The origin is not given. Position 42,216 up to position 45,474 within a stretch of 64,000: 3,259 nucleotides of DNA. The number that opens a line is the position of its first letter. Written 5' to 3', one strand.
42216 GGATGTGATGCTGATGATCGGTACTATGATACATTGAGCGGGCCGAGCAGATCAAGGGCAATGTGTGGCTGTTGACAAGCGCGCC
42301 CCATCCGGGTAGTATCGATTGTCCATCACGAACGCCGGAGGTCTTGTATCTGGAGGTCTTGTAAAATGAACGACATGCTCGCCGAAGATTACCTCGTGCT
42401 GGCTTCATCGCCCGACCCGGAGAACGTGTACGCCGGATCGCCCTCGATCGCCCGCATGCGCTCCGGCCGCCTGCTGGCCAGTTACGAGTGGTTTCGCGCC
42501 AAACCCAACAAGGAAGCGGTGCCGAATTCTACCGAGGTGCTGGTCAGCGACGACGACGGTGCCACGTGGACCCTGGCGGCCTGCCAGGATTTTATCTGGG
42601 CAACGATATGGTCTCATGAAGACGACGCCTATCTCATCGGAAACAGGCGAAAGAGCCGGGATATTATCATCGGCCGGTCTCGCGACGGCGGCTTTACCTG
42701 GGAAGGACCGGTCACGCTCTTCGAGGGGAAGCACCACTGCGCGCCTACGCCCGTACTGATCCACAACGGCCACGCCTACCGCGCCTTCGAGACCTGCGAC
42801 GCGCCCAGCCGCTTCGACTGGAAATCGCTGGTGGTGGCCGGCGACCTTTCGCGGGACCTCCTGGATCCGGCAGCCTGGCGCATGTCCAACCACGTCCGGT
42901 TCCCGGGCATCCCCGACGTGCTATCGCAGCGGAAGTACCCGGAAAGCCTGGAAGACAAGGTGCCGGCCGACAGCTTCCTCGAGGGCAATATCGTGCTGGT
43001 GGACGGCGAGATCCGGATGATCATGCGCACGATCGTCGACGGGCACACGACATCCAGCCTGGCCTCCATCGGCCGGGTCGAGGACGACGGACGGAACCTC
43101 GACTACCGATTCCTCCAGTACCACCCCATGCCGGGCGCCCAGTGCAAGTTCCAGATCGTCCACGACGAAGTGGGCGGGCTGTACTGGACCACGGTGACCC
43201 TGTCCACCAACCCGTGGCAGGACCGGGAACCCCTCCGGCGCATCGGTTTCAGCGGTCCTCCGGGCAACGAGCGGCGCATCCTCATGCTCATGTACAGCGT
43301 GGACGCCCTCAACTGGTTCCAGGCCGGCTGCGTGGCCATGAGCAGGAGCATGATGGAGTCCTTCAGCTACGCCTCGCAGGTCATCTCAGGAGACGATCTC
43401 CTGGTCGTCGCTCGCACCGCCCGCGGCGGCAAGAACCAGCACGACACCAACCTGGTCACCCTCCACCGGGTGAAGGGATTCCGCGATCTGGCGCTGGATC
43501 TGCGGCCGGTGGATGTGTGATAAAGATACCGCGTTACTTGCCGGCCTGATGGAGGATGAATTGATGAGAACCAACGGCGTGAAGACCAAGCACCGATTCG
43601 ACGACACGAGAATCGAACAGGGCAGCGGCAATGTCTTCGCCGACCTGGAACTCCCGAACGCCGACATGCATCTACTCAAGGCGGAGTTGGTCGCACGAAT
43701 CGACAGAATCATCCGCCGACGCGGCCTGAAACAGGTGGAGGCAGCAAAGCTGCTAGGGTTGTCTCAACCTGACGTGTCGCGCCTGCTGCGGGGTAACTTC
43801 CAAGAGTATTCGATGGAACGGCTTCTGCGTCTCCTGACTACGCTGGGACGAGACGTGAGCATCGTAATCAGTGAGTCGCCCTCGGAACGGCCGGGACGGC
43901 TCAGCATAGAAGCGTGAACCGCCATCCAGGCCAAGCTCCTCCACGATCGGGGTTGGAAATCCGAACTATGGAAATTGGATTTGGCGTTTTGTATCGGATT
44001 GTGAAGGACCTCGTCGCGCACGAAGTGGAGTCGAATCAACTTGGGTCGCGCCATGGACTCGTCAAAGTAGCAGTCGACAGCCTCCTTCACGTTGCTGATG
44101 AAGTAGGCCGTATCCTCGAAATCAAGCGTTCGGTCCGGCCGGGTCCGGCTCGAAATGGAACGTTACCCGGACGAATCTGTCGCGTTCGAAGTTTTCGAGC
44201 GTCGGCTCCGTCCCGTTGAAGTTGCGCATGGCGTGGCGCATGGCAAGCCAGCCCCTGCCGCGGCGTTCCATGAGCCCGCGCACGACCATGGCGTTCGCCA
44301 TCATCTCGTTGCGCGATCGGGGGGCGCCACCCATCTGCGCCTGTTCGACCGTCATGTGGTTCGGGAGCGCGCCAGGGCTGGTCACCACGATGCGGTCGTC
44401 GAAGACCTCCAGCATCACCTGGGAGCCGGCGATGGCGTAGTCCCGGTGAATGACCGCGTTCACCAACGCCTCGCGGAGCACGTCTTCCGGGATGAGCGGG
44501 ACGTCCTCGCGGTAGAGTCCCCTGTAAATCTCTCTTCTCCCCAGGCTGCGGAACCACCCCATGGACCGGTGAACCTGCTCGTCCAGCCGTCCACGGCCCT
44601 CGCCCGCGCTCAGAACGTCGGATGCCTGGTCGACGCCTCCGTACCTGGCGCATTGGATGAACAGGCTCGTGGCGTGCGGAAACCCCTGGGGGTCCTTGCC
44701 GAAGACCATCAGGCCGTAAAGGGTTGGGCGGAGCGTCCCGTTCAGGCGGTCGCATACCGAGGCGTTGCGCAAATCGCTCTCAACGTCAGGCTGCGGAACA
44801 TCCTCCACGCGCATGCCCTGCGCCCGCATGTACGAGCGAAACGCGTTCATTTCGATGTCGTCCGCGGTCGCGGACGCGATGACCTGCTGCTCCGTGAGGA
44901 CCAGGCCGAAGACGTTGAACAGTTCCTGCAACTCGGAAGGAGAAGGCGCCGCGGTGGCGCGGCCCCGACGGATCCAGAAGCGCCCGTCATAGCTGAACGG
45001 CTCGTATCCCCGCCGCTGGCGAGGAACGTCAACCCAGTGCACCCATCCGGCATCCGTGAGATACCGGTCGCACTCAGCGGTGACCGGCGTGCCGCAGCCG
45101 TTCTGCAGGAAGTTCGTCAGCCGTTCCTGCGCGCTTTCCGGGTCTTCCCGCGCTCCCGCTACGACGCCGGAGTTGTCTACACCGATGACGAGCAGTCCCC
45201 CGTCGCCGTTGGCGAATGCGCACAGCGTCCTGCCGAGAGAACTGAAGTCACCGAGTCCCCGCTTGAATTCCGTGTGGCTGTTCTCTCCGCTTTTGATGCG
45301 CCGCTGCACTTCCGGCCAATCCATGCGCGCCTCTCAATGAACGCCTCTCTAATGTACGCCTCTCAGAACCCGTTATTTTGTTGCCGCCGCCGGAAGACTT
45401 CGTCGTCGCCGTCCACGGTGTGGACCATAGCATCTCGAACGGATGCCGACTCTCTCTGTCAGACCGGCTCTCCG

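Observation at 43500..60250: About 17 kb lower-GC defence island without recognisable mobility genes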

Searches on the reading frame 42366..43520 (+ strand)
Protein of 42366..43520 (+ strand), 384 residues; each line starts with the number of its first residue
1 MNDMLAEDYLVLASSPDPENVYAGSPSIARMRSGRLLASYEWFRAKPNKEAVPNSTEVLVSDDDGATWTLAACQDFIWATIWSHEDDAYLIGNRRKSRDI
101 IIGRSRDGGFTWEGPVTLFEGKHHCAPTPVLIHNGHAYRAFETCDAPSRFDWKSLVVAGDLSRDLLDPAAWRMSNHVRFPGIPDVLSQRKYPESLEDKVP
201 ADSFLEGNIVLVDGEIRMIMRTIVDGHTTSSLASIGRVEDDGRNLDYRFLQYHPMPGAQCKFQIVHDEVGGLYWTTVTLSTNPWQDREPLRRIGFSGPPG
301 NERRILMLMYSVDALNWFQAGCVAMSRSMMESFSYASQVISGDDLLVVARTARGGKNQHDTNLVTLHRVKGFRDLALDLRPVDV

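Call 4: search_protein_families(library=pfam, proteins=[window:42366-43520:+], max_evalue=0.01)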
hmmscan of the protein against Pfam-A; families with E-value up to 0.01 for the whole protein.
window:42366-43520:+ (384 aa): 1 family
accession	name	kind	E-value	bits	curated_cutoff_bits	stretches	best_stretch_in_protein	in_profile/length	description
PF13088.12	BNR_2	-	0.00013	21.9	31.4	1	58-115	140-201/277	BNR repeat-like domain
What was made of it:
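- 42366..43520 (+): Left flanking core gene: BNR/sialidase-like, 384 aa. Its stop codon is the left breakpoint of the hotspot. Pfam BNR_2 match is weak (call 4).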

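Call 5: search_protein_families(library=padloc, proteins=[window:42366-43520:+], max_evalue=0.01)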
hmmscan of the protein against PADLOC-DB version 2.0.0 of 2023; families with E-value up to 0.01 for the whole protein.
window:42366-43520:+ (384 aa): 0 families

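Call 11: find_encoding_contigs(protein=window:42366-43520:+, flank=10000, max_places=10)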
Protein window:42366-43520:+ (384 aa): no gene with exactly this product is on record in the collection.

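Call 16: find_related_loci(query=window:42366-43520:+, collection=genome_contigs, flank=10000)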
Query window:42366-43520:+ (384 aa) in genome_contigs; peptide patterns used: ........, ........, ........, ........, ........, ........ (x = any residue, [..] = any of these).
50 stretches matched a pattern; 33 encode a relative of the query (tblastn E <= 1e-3); 32 distinct loci.
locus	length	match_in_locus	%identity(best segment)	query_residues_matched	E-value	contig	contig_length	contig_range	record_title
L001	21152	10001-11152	94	1-384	0e+0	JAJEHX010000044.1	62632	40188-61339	MAG: Candidatus Latescibacterota bacterium isolate p16x63bins.21 k141_708946, whole genome shotgun sequence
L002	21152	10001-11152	95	1-384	0e+0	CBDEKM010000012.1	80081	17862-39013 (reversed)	MAG: bacterium isolate fecf1fe2-d5d3-4dbd-a99f-11e0e87e1ef0 genome assembly, contig: contig_12, whole genome shotgun seq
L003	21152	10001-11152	94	1-384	0e+0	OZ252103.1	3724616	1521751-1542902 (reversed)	MAG: bacterium isolate 8b9b2d7a-c40d-4f90-8ad6-3455a0001c0c genome assembly, chromosome: 1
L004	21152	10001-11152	94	1-384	0e+0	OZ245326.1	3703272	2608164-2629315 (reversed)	MAG: bacterium isolate 5c86cc85-80a8-49d9-b8ce-0f4659ada66a genome assembly, chromosome: 1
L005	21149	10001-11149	93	1-383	0e+0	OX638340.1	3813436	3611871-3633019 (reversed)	MAG: uncultured Gemmatimonadota bacterium isolate 6ed59a95-0d5b-4630-9937-108f2708d2fb genome assembly, chromosome: 1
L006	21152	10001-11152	92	1-384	0e+0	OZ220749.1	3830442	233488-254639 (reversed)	MAG: bacterium isolate 072a604d-d951-4d4f-bb27-b5f30d89a258 genome assembly, chromosome: 1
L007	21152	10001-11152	92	1-384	0e+0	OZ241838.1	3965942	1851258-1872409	MAG: bacterium isolate 834f4656-8c40-439b-be50-31c876aeaf38 genome assembly, chromosome: 1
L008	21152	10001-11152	92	1-384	0e+0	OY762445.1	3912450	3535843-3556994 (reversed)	MAG: bacterium isolate 4d88f91b-64ba-49ef-9c7d-4906d56127d1 genome assembly, chromosome: 1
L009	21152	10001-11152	91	1-384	0e+0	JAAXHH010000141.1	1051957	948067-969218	MAG: Candidatus Latescibacterota bacterium isolate Plut_88884 unfiltered_Plut_88884_genomic_contig_92112, whole genome s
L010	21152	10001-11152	92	1-384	0e+0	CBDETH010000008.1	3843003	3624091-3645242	MAG: bacterium isolate a37c322d-fd18-4de0-acdf-9ec38001f2fc genome assembly, contig: contig_8, whole genome shotgun sequ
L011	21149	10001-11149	93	1-383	0e+0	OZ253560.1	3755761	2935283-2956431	MAG: bacterium isolate 97c2cdc3-07c5-4390-9168-6b920e0bec44 genome assembly, chromosome: 1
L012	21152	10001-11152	92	1-384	0e+0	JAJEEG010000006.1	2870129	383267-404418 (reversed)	MAG: Candidatus Latescibacterota bacterium isolate p16x34bins.14 k141_287726, whole genome shotgun sequence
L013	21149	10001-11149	91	1-384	0e+0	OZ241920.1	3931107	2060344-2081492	MAG: bacterium isolate c159a2c7-7ae9-43f8-b1c6-a8821b09048b genome assembly, chromosome: 1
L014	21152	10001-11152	91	1-384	0e+0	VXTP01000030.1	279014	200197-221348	MAG: Gemmatimonadetes bacterium isolate SB0665_bin_8 NODE_21_length_279014_cov_13.612785, whole genome shotgun sequence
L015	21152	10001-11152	91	1-384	0e+0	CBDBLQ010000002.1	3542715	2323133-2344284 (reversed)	MAG: bacterium isolate 7e3eab2d-bf14-4947-a8f9-fc6ddb354d52 genome assembly, contig: contig_2, whole genome shotgun sequ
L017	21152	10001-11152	89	1-384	0e+0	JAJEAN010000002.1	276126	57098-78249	MAG: Candidatus Latescibacterota bacterium isolate jk18x7bins.54 k141_1259685, whole genome shotgun sequence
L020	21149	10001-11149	87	1-383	0e+0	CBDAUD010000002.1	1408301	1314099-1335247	MAG: bacterium isolate 878a0cea-2b96-4014-b147-88fee9e3d867 genome assembly, contig: contig_2, whole genome shotgun sequ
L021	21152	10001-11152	79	1-384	0e+0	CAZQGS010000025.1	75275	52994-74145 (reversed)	MAG TPA_asm: uncultured Gemmatimonadota bacterium isolate SRP092796_co1_140 genome assembly, contig: k141_6603078, whole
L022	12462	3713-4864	95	1-384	0e+0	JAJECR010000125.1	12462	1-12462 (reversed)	MAG: Candidatus Latescibacterota bacterium isolate jk18xAbins.29 k141_439926, whole genome shotgun sequence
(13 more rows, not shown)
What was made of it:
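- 42366..43520 (+): The gene is 79-95% identical in 22 related genomes (call 16).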

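Call 21: search_protein_families(library=pfam, proteins=[L006:11257-11487:+, L006:11487-11867:+, L004:11343-11873:+, L004:11893-13029:-, L015:13916-16726:-, L015:17149-17970:-, L015:19492-20355:-, L022:6507-7334:-, L015:18789-19508:+, L015:17994-18305:-], max_evalue=0.001)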
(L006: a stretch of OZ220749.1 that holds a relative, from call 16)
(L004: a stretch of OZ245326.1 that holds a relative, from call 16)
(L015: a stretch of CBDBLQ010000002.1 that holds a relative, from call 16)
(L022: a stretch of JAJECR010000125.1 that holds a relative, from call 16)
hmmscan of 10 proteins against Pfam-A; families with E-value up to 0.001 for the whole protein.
L006:11257-11487:+ (76 aa): 1 family
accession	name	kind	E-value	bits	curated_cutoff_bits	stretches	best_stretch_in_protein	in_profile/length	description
PF02604.26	PhdYeFM_antitox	-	0.00063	19.9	29.8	1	1-39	1-39/74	Antitoxin Phd_YefM, type II toxin-antitoxin system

L006:11487-11867:+ (126 aa): 1 family
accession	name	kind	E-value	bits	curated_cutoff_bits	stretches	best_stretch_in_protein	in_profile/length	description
PF01850.27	PIN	-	9.3e-20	71.9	23.6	1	2-121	1-118/120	PIN domain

L004:11343-11873:+ (176 aa): 0 families

L004:11893-13029:- (378 aa): 1 family
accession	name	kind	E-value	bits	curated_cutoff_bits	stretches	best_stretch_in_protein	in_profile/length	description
PF01555.25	N6_N4_Mtase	-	2.2e-15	57.6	26.7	1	117-368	1-221/221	DNA methylase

L015:13916-16726:- (936 aa): 2 families
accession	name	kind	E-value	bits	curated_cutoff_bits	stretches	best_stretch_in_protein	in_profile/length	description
PF13304.12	AAA_21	-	9.8e-08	32.8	27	1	808-881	228-303/304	AAA domain, putative AbiEii toxin, Type IV TA system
PF02463.25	SMC_N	-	3.5e-06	27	40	1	629-889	118-210/220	RecF/RecN/SMC N terminal domain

L015:17149-17970:- (273 aa): 4 families
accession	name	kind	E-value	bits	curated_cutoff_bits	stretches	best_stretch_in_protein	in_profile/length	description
PF00665.32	rve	-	8.6e-27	93.8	32.6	1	111-207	3-102/102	Integrase core domain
PF13276.12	HTH_21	-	2.1e-18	66.8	28.1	1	31-85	5-59/60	HTH-like domain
PF13683.12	rve_3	-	3e-14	53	26.5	1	196-262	2-67/67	Integrase core domain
PF13333.12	rve_2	-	3.6e-11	43.5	22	1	214-267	1-53/56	Integrase core domain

L015:19492-20355:- (287 aa): 4 families
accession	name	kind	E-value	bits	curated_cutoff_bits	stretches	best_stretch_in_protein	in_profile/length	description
PF00665.32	rve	-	1.4e-24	86.7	32.6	1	123-218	5-102/102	Integrase core domain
PF13683.12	rve_3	-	6.1e-15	55.2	26.5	1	207-273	2-67/67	Integrase core domain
PF13276.12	HTH_21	-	9.3e-15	55.1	28.1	1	42-96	3-59/60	HTH-like domain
PF13333.12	rve_2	-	3e-06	27.7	22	1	225-279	1-54/56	Integrase core domain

L022:6507-7334:- (275 aa): 0 families

L015:18789-19508:+ (239 aa): 0 families

L015:17994-18305:- (103 aa): 1 family
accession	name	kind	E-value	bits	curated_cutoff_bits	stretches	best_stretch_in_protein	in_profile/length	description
PF01527.26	HTH_Tnp_1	-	1.2e-07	32.3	24.1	1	5-74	4-75/75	Transposase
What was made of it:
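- On Core defence hotspot / mobile-element-free HGT hotspot: Among the 25 loci only L015 has IS3 copies (call 21).
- No integrase appears in any of the 25 loci, and only L015 has IS3 copies (call 21). L015 carries two IS3-family orfA/orfB pairs inside its version of the hotspot, bracketing the XRE-239aa module (call 21).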

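Call 51: search_protein_families(library=padloc, proteins=[L015:13916-16726:-, L004:11343-11873:+, L004:11893-13029:-, L022:6507-7334:-, L015:18789-19508:+, L006:11487-11867:+], max_evalue=0.001)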
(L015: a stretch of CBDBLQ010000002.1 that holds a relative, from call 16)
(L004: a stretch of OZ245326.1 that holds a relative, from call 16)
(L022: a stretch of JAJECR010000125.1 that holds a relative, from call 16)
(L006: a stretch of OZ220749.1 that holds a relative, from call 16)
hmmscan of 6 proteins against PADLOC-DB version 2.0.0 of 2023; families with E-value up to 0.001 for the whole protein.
L015:13916-16726:- (936 aa): 19 families
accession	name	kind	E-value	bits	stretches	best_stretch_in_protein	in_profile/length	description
PDLC02208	Ppl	-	1.3e-32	110.9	2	803-931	762-889/894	-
PDLC04135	mad3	-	3.7e-15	54.3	1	776-897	222-342/374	mads_3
PDLC03859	LmuB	-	3.3e-10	37.8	1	497-880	271-588/611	-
PDLC04164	AriA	-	1.3e-09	36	1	813-893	167-248/253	-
PDLC02980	AriA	-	1.5e-09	36.2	1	783-881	189-303/304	-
PDLC04678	PDC-M49A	-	3.4e-09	33.6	1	768-882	500-614/681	-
PDLC00278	PtuA1|PtuA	-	1.2e-08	32.6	0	367-397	18-48/436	AAA ATPase domain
PDLC04680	PDC-M49A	-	1e-06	25.6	1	817-892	538-614/674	-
PDLC04182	HEC-01A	-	1.2e-06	25.8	1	823-893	292-363/406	-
PDLC04679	PDC-M49A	-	4.1e-06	23.8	1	818-899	409-491/541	-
PDLC00267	PtuA1|PtuA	-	4.5e-05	20.8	0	367-395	18-46/438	AAA ATPase domain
PDLC00281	PtuA1|PtuA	-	5.2e-05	20.5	0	857-893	309-345/448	AAA ATPase domain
PDLC00271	PtuA1|PtuA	-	0.00016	19.4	0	367-397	18-48/421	AAA ATPase domain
PDLC00289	PtuA1|PtuA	-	0.00032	17.9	1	816-894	226-305/404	AAA ATPase domain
PDLC00290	PtuA1|PtuA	-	0.00035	18.1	0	809-894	239-326/414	AAA ATPase domain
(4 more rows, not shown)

L004:11343-11873:+ (176 aa): 0 families

L004:11893-13029:- (378 aa): 36 families (the best 25 are shown)
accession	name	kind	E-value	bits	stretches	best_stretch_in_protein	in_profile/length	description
PDLC03215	MTase_II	-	1.6e-100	334.3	1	104-376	55-327/331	Type II methyltransferase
PDLC03371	MTase_II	-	4.5e-22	76.8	1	97-372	10-254/260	Type II methyltransferase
PDLC03299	MTase_II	-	3e-16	57.8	1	289-371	177-258/296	Type II methyltransferase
PDLC03228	MTase_II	-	3.7e-13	47.8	1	307-370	143-205/227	Type II methyltransferase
PDLC03216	MTase_II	-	9.8e-13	45.8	1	306-372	192-257/364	Type II methyltransferase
PDLC03320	MTase_II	-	1.1e-12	45.7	1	292-375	197-279/289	Type II methyltransferase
PDLC03353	MTase_II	-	3.5e-12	44.4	1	301-371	182-251/260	Type II methyltransferase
PDLC03265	MTase_II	-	1.5e-11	42.3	1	287-373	249-331/333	Type II methyltransferase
PDLC03738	oMTase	-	3.5e-11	40.4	1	300-372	196-267/376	orphan methyltransferase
PDLC03350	MTase_II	-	5.1e-10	37.2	1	303-370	229-295/312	Type II methyltransferase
PDLC03387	MTase_II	-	2.5e-09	34.7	1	308-371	214-276/289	Type II methyltransferase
PDLC03732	oMTase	-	6.7e-09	33.7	1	301-358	180-236/258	orphan methyltransferase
PDLC03321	MTase_II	-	7.3e-09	33.2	1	308-371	182-243/245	Type II methyltransferase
PDLC03229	MTase_II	-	8.5e-08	29.4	1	272-364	307-394/436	Type II methyltransferase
PDLC03300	MTase_II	-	4e-07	27.4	1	297-375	206-281/302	Type II methyltransferase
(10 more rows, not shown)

L022:6507-7334:- (275 aa): 0 families

L015:18789-19508:+ (239 aa): 0 families

L006:11487-11867:+ (126 aa): 0 families

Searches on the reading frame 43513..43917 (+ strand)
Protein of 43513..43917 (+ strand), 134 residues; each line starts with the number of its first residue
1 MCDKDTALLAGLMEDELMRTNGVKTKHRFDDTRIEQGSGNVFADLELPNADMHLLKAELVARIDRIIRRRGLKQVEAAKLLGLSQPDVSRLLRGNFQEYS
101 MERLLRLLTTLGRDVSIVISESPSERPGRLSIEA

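Call 4: search_protein_families(library=pfam, proteins=[window:43513-43917:+], max_evalue=0.01)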
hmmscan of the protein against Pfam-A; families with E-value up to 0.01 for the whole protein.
window:43513-43917:+ (134 aa): 4 families
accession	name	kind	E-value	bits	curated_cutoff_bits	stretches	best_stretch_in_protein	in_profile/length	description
PF13744.12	HTH_37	-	1.5e-24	86.1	27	1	41-120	1-80/80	Helix-turn-helix domain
PF13560.12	HTH_31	-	3e-06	27.9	27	1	68-115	11-58/64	Helix-turn-helix domain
PF01381.28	HTH_3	-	1.3e-05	25.6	23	1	68-115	6-52/55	Helix-turn-helix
PF13443.12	HTH_26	-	4.4e-05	24.1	22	1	62-112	1-51/63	Cro/C1-type HTH DNA-binding domain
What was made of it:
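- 43513..43917 (+): Orphan XRE-type regulator (HTH_37). The likely real start is near 43,567. Pfam HTH_37 at 1.5e-24 (call 4).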

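Call 5: search_protein_families(library=padloc, proteins=[window:43513-43917:+], max_evalue=0.01)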
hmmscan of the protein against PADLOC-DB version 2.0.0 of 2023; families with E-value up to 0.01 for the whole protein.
window:43513-43917:+ (134 aa): 4 families
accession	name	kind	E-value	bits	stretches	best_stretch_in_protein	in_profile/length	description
PDLC04762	PDC-M64C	-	1.1e-06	26.7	1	56-118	25-86/97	-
PDLC04760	PDC-M64C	-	2.2e-06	25.9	1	57-116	25-83/93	-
PDLC04758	PDC-M64B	-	0.00019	19.8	1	59-114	31-85/123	-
PDLC04142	capH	-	0.0044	16.1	1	61-125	9-72/103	capH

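Call 36: search_protein_families(library=ncbifam, proteins=[window:43513-43917:+], max_evalue=0.001)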
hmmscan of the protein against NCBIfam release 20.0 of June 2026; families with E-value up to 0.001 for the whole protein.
window:43513-43917:+ (134 aa): 1 family
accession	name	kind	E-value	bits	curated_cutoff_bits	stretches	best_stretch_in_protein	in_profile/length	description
TIGR03830.1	CxxCG_CxxCG_HTH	subfamily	0.00078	19.2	61.8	0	60-109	66-117/127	type II TA system antitoxin MqsA family protein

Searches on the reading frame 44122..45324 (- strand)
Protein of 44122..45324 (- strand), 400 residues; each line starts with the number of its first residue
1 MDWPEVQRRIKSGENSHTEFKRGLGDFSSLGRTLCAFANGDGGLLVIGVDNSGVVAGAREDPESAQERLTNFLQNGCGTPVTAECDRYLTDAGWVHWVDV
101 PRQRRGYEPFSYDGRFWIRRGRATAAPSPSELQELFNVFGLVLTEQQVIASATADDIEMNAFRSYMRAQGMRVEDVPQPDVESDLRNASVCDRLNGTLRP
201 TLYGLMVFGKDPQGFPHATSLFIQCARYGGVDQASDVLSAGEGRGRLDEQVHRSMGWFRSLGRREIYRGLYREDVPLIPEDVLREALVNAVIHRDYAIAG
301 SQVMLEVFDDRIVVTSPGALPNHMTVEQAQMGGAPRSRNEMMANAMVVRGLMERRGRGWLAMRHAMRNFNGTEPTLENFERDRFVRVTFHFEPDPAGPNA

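Call 4: search_protein_families(library=pfam, proteins=[window:44122-45324:-], max_evalue=0.01)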
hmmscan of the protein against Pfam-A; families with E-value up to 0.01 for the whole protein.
window:44122-45324:- (400 aa): 2 families
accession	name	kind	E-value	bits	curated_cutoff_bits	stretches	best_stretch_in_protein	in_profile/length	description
PF13749.12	HATPase_c_4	-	5.2e-21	74.9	26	1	300-389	1-89/89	Putative ATP-dependent DNA helicase recG C-terminal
PF04326.19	SLFN_AlbA_2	-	1.6e-19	71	25.3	1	14-124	1-114/118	Schlafen, AlbA_2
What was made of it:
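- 44122..45324 (-): Schlafen/AlbA_2 + HATPase_c_4 protein, 400 aa, with backbone-like composition. Pfam 1.6e-19 and 5.2e-21 (call 4).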

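Call 5: search_protein_families(library=padloc, proteins=[window:44122-45324:-], max_evalue=0.01)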
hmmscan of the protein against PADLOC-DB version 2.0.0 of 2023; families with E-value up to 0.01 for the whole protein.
window:44122-45324:- (400 aa): 3 families
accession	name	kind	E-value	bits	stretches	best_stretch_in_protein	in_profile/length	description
PDLC02394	pAgo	-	7.2e-17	58.4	1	2-330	32-373/1121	-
PDLC02402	Aga_SIR2-PNTD1-PNTD2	-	2.4e-08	30.6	1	180-372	351-545/876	Class I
PDLC02418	Aga_SIR2-Kinase-PNTD1-PNTD2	-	2.5e-08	30.6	1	282-372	324-423/756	Class I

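Call 36: search_protein_families(library=ncbifam, proteins=[window:44122-45324:-], max_evalue=0.001)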
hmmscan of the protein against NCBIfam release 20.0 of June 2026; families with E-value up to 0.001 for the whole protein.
window:44122-45324:- (400 aa): 0 families
